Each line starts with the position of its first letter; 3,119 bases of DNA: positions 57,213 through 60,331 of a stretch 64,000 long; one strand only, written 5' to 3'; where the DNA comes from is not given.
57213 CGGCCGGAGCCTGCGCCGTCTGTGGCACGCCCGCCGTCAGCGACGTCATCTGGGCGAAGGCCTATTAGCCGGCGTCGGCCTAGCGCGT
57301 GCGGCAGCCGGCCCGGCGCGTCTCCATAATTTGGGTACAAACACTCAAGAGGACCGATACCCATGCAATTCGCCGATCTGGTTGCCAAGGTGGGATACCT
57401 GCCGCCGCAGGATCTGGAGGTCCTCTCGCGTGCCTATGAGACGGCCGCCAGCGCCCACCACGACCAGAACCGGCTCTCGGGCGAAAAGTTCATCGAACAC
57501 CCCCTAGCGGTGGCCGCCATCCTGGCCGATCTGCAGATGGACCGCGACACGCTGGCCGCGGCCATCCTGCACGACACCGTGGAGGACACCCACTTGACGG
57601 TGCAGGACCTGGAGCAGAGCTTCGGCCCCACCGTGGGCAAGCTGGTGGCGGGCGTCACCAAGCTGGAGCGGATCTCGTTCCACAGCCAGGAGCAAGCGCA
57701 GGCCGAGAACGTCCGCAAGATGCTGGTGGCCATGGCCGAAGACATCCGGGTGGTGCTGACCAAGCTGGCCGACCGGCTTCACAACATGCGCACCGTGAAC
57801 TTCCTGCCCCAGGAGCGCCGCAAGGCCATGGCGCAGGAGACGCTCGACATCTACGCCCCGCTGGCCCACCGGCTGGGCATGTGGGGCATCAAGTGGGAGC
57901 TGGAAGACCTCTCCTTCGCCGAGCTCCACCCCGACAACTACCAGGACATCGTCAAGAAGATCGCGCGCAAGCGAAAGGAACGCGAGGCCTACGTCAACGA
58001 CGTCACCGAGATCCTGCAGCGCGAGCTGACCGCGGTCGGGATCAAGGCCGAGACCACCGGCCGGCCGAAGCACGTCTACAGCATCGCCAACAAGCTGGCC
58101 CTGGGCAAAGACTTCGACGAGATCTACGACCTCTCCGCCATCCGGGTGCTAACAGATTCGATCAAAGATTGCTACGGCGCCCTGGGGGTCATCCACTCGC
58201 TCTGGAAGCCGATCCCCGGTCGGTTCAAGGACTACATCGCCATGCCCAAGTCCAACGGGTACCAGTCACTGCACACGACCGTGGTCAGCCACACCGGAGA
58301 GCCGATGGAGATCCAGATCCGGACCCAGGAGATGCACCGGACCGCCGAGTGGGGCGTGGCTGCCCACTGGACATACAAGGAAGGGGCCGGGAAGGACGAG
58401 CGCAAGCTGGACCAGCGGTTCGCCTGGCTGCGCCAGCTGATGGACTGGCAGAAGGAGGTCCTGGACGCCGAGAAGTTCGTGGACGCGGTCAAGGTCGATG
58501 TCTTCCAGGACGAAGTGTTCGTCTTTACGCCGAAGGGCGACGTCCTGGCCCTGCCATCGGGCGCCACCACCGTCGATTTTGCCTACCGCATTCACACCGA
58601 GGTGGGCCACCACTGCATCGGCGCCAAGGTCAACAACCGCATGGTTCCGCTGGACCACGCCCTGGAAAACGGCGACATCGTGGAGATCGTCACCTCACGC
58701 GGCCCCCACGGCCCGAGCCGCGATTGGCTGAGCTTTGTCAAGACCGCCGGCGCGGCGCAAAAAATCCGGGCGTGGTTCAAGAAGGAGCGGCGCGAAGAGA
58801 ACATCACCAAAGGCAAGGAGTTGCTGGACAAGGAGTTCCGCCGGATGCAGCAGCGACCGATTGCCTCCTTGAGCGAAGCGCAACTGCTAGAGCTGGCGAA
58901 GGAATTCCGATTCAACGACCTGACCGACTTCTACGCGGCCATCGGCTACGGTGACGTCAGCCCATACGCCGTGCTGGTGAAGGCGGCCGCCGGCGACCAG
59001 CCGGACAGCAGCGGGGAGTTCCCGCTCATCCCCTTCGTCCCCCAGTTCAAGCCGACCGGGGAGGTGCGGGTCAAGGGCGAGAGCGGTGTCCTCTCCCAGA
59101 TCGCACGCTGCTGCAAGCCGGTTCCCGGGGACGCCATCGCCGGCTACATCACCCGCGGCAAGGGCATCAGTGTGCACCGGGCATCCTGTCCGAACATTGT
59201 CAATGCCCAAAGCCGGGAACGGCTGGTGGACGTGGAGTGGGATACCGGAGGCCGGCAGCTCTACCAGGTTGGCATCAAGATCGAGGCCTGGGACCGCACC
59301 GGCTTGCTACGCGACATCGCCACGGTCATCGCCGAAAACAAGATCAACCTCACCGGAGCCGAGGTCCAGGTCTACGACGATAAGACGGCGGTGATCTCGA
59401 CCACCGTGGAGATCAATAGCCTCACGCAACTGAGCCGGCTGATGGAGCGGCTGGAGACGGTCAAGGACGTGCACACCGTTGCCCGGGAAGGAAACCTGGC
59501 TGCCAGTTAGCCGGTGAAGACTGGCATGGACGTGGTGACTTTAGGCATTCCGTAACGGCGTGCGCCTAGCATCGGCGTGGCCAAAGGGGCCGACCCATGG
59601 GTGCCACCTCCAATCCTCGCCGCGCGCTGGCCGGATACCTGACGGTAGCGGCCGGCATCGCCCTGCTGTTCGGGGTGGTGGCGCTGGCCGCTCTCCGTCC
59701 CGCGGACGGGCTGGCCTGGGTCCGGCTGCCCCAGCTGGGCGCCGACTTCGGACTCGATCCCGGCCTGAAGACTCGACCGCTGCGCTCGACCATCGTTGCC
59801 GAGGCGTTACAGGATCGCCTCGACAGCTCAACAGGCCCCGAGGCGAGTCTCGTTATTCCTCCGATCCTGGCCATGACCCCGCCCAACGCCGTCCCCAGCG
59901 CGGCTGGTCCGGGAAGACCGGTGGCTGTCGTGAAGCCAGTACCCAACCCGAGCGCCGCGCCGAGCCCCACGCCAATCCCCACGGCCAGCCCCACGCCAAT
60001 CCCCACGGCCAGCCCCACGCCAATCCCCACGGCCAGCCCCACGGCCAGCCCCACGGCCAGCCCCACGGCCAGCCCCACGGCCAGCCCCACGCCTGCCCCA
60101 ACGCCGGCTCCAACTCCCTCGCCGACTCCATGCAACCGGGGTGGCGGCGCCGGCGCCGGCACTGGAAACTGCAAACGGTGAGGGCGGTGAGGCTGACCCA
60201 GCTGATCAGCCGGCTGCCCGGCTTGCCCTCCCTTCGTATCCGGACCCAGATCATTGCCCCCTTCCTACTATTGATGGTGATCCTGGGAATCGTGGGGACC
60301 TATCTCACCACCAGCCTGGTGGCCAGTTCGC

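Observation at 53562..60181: Shared short motif in the two stalk proteins defines a likely new small-protein family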

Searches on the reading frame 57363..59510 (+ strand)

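Call 4: search_protein_families(library=pfam, proteins=[window:57363-59510:+], max_evalue=0.01)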
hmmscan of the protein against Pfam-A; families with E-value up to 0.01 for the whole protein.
window:57363-59510:+ (715 aa): 10 families
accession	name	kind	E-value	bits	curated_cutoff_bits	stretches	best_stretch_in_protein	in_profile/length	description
PF13328.12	HD_4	-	3e-54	183.4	27.2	1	24-174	1-156/156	HD domain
PF04607.23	RelA_SpoT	-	2.7e-41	140.8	27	1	233-341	1-111/113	Region found in RelA / SpoT proteins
PF02824.27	TGS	-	1.3e-25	89.6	22.2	1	385-444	1-60/60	TGS domain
PF13291.12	ACT_4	-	6.3e-21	75.3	27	1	632-708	3-80/80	ACT domain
PF01966.28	HD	-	7.4e-11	42.8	22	1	44-142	2-116/116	HD domain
PF01842.31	ACT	-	1.2e-08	35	27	1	640-700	5-64/66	ACT domain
PF19296.4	RelA_AH_RIS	-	6.6e-08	33.3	23.8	1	461-542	6-83/185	RelA/SpoT, AH and RIS domains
PF22629.2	ACT_AHAS_ss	-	3e-05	24.5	27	1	640-700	3-65/67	AHAS small subunit-like ACT domain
PF14841.11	FliG_M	-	0.0052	17.4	25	0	186-226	33-73/76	FliG middle domain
PF02597.26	ThiS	-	0.0087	17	22.5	0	417-444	41-71/76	ThiS family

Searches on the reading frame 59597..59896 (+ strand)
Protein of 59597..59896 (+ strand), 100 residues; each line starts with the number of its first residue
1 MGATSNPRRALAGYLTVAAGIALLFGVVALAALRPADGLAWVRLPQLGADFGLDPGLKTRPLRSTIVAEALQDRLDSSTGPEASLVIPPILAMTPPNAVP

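Call 9: find_homologous_proteins(query=window:59597-59896:+, max_evalue=0.01)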
Query window:59597-59896:+ (100 aa): 11 proteins with E <= 0.01 among 59 candidates.
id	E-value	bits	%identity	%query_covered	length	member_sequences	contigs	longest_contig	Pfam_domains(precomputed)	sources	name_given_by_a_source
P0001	1.9e-52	193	96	100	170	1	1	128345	-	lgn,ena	-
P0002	1.0e-51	191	96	100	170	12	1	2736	-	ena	-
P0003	1.2e-51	191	96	100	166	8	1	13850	-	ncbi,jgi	-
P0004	3.0e-51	189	92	100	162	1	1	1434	-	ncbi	-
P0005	3.7e-51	189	96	99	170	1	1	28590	-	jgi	jgi:hypothetical protein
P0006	2.5e-50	187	93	100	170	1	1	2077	-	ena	-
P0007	2.9e-46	174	87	100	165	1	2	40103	-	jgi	jgi:hypothetical protein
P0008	6.3e-46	172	87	100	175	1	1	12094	-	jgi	jgi:hypothetical protein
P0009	5.2e-43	163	82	94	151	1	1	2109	-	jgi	-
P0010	5.7e-32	128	73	84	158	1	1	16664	-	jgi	-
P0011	4.9e-27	112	94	64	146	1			-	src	-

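Call 11: find_encoding_contigs(protein=P0001, flank=10000, max_places=3)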
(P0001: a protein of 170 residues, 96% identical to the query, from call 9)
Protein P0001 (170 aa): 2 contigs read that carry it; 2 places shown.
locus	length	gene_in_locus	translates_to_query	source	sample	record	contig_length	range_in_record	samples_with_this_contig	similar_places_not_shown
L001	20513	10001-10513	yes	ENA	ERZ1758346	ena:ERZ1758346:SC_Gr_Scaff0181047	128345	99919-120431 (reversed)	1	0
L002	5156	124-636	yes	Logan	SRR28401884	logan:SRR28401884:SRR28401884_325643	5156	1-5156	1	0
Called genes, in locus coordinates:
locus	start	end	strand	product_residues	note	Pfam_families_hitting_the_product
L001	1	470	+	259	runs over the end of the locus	PF01148:CTP_transf_1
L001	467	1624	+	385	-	PF01118:Semialdhyde_dh (faint), PF02670:DXP_reductoisom, PF03447:NAD_binding_3 (weak), PF08436:DXP_redisom_C, PF13288:DXPR_C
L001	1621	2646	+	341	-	PF02163:Peptidase_M50, PF00595:PDZ (weak), PF13180:PDZ_2, PF14685:PDZ_Tricorn (faint), PF17820:PDZ_6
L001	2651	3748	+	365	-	PF04551:GcpE, PF26540:GcpE_C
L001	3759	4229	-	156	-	-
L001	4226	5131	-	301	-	PF00672:HAMP, PF13487:HD_5, PF01966:HD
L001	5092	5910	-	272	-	-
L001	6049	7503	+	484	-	PF00587:tRNA-synt_2b, PF03129:HGTP_anticodon, PF09180:ProRS-C_1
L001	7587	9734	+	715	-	PF01966:HD, PF13328:HD_4, PF04607:RelA_SpoT, PF02824:TGS, PF19296:RelA_AH, PF28438:RelA_RIS, PF01842:ACT, PF13291:ACT_4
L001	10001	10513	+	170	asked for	-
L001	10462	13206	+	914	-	PF14827:dCache_3 (weak), PF00672:HAMP, PF13185:GAF_2 (weak), PF01590:GAF, PF13185:GAF_2, PF13492:GAF_3 (weak), PF00990:GGDEF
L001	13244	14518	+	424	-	PF13393:tRNA-synt_His, PF00587:tRNA-synt_2b, PF03129:HGTP_anticodon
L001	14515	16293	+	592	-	PF01336:tRNA_anti-codon, PF00152:tRNA-synt_2, PF02938:GAD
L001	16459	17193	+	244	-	-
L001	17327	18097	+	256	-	-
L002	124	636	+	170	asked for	-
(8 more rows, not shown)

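Call 12: find_encoding_contigs(protein=P0007, flank=10000, max_places=3)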
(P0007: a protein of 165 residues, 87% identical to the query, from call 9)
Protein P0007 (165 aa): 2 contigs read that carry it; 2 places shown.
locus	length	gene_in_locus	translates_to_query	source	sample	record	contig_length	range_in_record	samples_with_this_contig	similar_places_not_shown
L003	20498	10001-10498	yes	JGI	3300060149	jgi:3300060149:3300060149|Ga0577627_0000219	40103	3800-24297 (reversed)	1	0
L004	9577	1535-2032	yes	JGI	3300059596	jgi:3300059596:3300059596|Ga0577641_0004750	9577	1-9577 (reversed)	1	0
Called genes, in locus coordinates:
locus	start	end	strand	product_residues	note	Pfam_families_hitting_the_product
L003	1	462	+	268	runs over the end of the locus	PF01148:CTP_transf_1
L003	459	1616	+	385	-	PF02670:DXP_reductoisom, PF03447:NAD_binding_3, PF08436:DXP_redisom_C, PF13288:DXPR_C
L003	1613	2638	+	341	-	PF02163:Peptidase_M50, PF00595:PDZ, PF13180:PDZ_2, PF14685:PDZ_Tricorn (weak), PF17820:PDZ_6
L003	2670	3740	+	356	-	PF04551:GcpE, PF26540:GcpE_C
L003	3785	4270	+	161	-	-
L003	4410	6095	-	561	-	PF00672:HAMP, PF01966:HD, PF13487:HD_5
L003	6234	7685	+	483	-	PF00587:tRNA-synt_2b, PF03129:HGTP_anticodon, PF09180:ProRS-C_1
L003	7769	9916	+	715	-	PF01966:HD, PF13328:HD_4, PF04607:RelA_SpoT, PF02824:TGS, PF19296:RelA_AH, PF28438:RelA_RIS, PF01842:ACT, PF13291:ACT_4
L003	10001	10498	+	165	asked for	-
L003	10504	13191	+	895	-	PF13492:GAF_3 (faint), PF14827:dCache_3 (weak), PF00672:HAMP, PF01590:GAF, PF13185:GAF_2, PF00990:GGDEF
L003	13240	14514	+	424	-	PF13393:tRNA-synt_His, PF00587:tRNA-synt_2b, PF03129:HGTP_anticodon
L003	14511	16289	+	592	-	PF01336:tRNA_anti-codon, PF00152:tRNA-synt_2, PF02938:GAD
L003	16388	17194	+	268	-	-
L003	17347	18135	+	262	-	-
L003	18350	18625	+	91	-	-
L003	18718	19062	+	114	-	PF06103:DUF948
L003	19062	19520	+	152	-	PF13581:HATPase_c_2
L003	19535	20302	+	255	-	PF13384:HTH_23 (faint), PF04542:Sigma70_r2, PF04539:Sigma70_r3, PF04545:Sigma70_r4, PF08281:Sigma70_r4_2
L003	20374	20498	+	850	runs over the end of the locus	PF01411:tRNA-synt_2c, PF07973:tRNA_SAD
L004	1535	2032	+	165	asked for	-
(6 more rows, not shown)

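Call 13: find_encoding_contigs(protein=P0010, flank=10000, max_places=3)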
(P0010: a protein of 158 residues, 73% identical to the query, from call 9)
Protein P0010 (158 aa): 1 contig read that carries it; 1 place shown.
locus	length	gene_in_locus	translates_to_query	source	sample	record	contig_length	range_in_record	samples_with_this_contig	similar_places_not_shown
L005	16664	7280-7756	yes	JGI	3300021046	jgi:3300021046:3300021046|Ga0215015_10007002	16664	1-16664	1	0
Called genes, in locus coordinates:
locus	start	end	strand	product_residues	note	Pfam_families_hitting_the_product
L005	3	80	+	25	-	?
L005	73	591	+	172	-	PF04551:GcpE, PF26540:GcpE_C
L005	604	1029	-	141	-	-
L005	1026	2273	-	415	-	PF00672:HAMP, PF13487:HD_5, PF01966:HD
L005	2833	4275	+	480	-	PF00587:tRNA-synt_2b, PF03129:HGTP_anticodon, PF09180:ProRS-C_1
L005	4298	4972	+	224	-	-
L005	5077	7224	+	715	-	PF01966:HD, PF13328:HD_4, PF04607:RelA_SpoT, PF02824:TGS, PF19296:RelA_AH, PF28438:RelA_RIS, PF01842:ACT, PF13291:ACT_4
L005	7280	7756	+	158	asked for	-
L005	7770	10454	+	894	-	PF14827:dCache_3, PF00672:HAMP, PF01590:GAF, PF13185:GAF_2, PF13492:GAF_3, PF00990:GGDEF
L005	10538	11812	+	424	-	PF13393:tRNA-synt_His, PF00587:tRNA-synt_2b, PF03129:HGTP_anticodon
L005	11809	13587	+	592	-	PF01336:tRNA_anti-codon, PF00152:tRNA-synt_2, PF02938:GAD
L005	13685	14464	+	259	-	-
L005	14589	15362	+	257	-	-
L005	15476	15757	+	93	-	-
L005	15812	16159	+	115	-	PF06103:DUF948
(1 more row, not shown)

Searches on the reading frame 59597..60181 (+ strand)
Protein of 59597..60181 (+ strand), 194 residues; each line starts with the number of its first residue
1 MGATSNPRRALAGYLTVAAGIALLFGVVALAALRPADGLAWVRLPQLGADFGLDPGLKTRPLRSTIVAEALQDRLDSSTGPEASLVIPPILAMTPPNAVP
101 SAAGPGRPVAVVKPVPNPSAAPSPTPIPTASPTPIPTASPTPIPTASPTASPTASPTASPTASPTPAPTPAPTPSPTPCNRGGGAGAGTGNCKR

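Call 4: search_protein_families(library=pfam, proteins=[window:59597-60181:+], max_evalue=0.01)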
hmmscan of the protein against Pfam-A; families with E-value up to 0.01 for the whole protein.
window:59597-60181:+ (194 aa): 0 families

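Call 20: find_related_loci(query=A1, collection=genome_contigs, flank=10000)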
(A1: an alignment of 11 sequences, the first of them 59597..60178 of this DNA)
Query A1 (194 aa) in genome_contigs; peptide patterns used: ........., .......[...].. (x = any residue, [..] = any of these).
86 stretches matched a pattern; 2 encode a relative of the query (tblastn E <= 1e-3); 2 distinct loci.
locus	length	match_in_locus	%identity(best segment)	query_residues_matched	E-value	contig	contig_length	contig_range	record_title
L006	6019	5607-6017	91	1-137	4e-73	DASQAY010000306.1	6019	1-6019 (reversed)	MAG TPA_asm: Candidatus Eisenbacteria bacterium isolate SMAG_U11657 k141_1433681, whole genome shotgun sequence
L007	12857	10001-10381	96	1-127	6e-73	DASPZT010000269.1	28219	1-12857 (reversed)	MAG TPA_asm: Candidatus Limnocylindria bacterium isolate SMAG_U11626 k141_2730394, whole genome shotgun sequence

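Call 23: search_protein_families(library=ncbifam, proteins=[window:59597-60181:+], max_evalue=1)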
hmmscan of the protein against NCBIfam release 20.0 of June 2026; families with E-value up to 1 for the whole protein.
window:59597-60181:+ (194 aa): 0 families

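Call 60: predict_structure(alignment_id=A1)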
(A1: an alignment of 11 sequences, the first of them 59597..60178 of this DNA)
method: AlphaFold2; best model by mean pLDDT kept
length: 194 residues; sequences in the alignment: 11
mean_pLDDT: 51.9   pTM: 0.17
mean pLDDT of the five models: 51.9, 49.4, 47.7, 45.4, 43.3
residues with pLDDT >= 90: 0; 70-90: 28; 50-70: 52; < 50: 114
segments of 3 or more residues with pLDDT < 50: 38-49, 51-54, 56-71, 78-151
pLDDT, mean of each block of 10 residues (from residue 1): 59 79 79 52 44 44 46 49 45 40 38 40 42 40 43 54 71 64 54 59
secondary structure, 60 per line:
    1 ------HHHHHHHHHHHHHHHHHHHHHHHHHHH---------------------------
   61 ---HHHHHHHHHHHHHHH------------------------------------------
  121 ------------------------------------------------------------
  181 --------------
elements in order: H7-33 H64-78
